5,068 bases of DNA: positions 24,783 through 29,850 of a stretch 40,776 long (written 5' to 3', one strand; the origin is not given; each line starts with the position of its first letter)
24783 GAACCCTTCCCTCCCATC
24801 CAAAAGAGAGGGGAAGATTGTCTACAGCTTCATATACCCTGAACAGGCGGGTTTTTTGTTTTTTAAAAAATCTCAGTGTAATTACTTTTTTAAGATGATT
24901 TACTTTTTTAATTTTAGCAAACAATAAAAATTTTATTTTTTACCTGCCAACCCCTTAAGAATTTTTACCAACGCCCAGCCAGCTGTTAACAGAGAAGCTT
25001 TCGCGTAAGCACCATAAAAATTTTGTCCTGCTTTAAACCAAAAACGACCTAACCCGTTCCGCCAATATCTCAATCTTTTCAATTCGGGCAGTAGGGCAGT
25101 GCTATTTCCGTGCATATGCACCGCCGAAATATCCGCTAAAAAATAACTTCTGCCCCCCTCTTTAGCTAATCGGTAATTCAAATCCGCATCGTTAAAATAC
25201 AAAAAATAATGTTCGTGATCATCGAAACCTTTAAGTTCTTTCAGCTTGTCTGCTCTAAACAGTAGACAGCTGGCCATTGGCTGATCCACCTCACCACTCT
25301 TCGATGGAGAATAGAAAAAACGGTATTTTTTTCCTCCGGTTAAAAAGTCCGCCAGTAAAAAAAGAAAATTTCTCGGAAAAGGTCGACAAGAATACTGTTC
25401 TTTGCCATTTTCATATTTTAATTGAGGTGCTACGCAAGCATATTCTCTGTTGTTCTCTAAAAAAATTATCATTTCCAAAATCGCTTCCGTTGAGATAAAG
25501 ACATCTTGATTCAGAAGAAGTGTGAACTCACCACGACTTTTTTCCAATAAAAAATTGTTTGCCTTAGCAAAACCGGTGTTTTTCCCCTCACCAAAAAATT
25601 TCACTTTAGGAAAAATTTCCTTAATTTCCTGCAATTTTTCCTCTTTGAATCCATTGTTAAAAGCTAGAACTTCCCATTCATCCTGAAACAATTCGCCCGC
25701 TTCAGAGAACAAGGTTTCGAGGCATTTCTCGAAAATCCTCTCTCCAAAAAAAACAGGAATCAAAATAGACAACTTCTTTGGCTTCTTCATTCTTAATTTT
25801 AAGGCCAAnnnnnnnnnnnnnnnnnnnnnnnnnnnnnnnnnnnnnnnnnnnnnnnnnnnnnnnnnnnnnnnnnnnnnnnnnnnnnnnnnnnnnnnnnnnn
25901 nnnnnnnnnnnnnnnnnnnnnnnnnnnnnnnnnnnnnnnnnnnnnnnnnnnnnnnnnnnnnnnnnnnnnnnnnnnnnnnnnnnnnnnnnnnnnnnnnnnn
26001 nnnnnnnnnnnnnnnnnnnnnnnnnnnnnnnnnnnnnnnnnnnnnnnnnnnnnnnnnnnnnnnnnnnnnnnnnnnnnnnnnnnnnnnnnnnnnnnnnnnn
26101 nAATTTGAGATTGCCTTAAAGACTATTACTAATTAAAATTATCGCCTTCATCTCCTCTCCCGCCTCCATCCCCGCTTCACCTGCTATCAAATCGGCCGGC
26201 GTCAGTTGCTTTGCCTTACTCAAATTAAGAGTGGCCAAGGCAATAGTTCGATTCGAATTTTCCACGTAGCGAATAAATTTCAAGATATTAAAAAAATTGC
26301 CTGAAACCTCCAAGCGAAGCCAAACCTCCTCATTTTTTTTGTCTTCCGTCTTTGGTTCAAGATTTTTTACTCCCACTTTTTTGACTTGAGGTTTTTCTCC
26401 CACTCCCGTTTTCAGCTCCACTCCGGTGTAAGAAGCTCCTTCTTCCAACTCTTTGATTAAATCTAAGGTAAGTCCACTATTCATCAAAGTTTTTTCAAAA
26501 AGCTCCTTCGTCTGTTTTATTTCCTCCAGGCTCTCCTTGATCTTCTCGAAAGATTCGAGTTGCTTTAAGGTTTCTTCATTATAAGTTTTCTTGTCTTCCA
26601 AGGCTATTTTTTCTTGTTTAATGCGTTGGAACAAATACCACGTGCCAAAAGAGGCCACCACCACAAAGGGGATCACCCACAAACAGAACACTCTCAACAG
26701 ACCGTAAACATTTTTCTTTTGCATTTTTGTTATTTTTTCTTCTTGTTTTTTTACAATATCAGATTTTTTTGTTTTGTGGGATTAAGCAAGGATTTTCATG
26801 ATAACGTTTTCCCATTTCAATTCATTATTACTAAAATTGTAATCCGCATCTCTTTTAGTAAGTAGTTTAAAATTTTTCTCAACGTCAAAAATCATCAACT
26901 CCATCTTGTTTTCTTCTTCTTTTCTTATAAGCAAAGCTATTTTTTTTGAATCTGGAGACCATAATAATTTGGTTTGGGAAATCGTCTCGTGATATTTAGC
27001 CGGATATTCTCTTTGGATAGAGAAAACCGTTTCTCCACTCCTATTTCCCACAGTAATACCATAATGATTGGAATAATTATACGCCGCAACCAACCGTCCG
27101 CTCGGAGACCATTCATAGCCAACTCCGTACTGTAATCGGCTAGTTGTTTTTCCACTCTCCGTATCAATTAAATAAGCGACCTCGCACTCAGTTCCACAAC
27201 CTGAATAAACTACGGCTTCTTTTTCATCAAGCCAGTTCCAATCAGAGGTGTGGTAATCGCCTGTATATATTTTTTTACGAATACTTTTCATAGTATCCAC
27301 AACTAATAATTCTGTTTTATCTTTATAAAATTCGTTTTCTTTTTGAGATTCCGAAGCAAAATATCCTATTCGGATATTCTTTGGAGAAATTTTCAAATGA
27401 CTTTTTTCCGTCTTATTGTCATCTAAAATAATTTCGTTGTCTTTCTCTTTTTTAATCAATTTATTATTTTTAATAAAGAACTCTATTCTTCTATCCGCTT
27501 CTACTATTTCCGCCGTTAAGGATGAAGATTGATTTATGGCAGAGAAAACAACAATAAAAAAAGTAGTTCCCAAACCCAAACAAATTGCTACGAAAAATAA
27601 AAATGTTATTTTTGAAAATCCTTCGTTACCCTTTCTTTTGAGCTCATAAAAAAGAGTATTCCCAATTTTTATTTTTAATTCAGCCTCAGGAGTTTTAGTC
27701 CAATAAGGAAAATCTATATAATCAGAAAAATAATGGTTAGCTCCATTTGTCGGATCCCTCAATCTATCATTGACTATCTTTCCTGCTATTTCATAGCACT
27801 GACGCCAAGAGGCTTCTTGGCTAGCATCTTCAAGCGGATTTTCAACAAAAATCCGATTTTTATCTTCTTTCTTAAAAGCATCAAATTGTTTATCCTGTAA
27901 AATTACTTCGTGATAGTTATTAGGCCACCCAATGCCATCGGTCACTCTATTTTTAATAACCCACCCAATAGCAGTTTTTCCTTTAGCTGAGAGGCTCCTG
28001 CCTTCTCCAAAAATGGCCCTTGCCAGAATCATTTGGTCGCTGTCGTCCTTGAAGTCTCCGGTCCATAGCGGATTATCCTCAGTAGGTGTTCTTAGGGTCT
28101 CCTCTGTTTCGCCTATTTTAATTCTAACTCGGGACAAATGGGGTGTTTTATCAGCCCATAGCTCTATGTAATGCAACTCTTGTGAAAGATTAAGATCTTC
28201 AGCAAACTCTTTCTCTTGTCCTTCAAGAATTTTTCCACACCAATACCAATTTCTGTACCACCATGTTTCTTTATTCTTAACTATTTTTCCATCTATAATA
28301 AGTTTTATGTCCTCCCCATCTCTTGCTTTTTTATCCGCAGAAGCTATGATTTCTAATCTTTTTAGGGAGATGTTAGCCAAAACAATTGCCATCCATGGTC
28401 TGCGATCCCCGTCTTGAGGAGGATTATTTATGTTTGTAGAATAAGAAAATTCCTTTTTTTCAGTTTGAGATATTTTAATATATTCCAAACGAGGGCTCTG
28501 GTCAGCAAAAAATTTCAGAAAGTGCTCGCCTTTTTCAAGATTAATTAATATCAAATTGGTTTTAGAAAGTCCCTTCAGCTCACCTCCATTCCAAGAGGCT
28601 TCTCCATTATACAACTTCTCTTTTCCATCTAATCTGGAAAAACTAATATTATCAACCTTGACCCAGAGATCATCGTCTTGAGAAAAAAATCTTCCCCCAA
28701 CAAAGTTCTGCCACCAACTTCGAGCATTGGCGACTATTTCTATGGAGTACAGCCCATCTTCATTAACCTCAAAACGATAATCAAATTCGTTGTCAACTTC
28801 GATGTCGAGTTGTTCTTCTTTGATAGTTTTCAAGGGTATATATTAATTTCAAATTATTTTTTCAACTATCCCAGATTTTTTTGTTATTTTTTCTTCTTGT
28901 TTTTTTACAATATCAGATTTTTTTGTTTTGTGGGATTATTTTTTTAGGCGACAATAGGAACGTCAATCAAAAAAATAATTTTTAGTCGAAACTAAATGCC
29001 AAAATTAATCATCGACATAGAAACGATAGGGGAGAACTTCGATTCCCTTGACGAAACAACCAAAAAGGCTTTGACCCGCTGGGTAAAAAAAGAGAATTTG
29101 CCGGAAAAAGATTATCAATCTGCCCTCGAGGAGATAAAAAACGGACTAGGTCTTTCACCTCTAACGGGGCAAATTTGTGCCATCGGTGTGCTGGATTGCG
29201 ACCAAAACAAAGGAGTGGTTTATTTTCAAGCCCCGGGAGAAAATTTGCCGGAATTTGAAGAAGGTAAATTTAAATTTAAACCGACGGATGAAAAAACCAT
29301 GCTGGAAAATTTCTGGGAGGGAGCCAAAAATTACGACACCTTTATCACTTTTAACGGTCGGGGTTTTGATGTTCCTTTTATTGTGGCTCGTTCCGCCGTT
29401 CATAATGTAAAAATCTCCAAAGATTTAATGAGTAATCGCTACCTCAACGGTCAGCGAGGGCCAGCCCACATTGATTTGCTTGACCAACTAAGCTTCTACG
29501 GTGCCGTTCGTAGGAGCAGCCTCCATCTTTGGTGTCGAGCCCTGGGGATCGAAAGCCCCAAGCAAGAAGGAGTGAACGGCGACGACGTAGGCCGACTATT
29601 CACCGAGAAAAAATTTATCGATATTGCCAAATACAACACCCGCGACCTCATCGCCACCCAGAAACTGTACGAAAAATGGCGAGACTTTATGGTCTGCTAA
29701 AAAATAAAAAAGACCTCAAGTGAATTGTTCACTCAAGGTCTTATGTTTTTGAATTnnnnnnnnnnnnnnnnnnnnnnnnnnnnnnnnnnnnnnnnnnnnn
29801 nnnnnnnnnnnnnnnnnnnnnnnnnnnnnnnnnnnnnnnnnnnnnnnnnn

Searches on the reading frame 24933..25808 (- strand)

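Call 41: search_protein_families(library=pfam, proteins=[window:24933-25808:-])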
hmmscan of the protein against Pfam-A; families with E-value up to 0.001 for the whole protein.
window:24933-25808:- (291 aa): 1 family
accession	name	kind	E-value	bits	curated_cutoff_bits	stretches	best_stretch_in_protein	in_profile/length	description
PF00535.33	Glycos_transf_2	-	2e-13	51.1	23.3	1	14-190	1-165/168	Glycosyl transferase family 2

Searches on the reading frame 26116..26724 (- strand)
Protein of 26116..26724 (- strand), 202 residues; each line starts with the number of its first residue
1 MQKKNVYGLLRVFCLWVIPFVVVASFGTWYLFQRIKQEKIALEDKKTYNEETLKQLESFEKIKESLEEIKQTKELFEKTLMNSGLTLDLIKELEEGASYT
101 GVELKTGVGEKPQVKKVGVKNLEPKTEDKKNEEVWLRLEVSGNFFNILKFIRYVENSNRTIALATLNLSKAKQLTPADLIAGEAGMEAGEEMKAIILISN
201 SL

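Call 41: search_protein_families(library=pfam, proteins=[window:26116-26724:-])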
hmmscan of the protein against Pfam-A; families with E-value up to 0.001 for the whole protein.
window:26116-26724:- (202 aa): 1 family
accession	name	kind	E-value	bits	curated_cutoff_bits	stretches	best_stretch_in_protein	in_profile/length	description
PF04350.18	PilO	-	0.00012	22.6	22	0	36-174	5-127/145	Pilus assembly protein, PilO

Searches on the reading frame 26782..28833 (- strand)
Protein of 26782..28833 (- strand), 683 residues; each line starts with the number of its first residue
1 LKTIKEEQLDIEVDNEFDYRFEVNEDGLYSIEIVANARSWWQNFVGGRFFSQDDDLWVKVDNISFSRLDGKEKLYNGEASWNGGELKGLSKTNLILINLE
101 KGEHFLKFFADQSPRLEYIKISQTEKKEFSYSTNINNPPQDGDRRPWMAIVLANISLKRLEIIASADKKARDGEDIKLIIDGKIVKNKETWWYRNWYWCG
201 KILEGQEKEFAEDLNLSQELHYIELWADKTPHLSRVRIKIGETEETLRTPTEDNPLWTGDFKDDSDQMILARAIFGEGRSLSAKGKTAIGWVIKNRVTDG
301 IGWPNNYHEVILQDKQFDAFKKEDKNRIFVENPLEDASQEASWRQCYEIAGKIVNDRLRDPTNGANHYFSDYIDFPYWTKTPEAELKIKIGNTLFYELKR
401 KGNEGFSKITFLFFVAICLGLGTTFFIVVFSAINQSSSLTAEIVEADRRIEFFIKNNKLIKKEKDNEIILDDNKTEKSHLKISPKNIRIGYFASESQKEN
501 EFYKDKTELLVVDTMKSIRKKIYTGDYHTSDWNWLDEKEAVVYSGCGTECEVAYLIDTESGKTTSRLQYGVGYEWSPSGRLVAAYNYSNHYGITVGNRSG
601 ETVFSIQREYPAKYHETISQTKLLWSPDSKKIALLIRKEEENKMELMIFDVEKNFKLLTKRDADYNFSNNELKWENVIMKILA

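Call 42: search_protein_families(library=pfam, proteins=[window:26782-28833:-])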
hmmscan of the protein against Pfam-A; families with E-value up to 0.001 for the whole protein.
window:26782-28833:- (683 aa): 1 family
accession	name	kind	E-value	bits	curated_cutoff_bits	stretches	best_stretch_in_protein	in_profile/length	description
PF07486.17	Hydrolase_2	-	4.2e-16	59.8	27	1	283-396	4-100/100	Cell Wall Hydrolase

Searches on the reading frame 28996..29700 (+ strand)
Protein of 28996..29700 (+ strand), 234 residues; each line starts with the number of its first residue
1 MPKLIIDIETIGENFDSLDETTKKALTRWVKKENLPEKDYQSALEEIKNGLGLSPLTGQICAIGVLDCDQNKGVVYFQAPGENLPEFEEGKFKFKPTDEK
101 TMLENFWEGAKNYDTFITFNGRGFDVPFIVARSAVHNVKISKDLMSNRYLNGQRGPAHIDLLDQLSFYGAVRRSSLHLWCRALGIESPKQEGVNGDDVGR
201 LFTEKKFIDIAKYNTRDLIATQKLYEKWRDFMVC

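Call 42: search_protein_families(library=pfam, proteins=[window:28996-29700:+])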
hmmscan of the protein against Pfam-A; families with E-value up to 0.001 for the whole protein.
window:28996-29700:+ (234 aa): 3 families
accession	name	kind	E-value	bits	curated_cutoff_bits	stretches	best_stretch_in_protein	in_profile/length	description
PF10108.15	DNA_pol_B_exo2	-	9.4e-21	74.9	24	1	95-229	33-174/213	Predicted 3'-5' exonuclease related to the exonuclease domain of PolB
PF13482.12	RNase_H_2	-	3.7e-16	59.9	22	1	52-228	9-164/165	RNase_H superfamily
PF03104.25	DNA_pol_B_exo1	-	7e-06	26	23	1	97-140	141-187/242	DNA polymerase family B, exonuclease domain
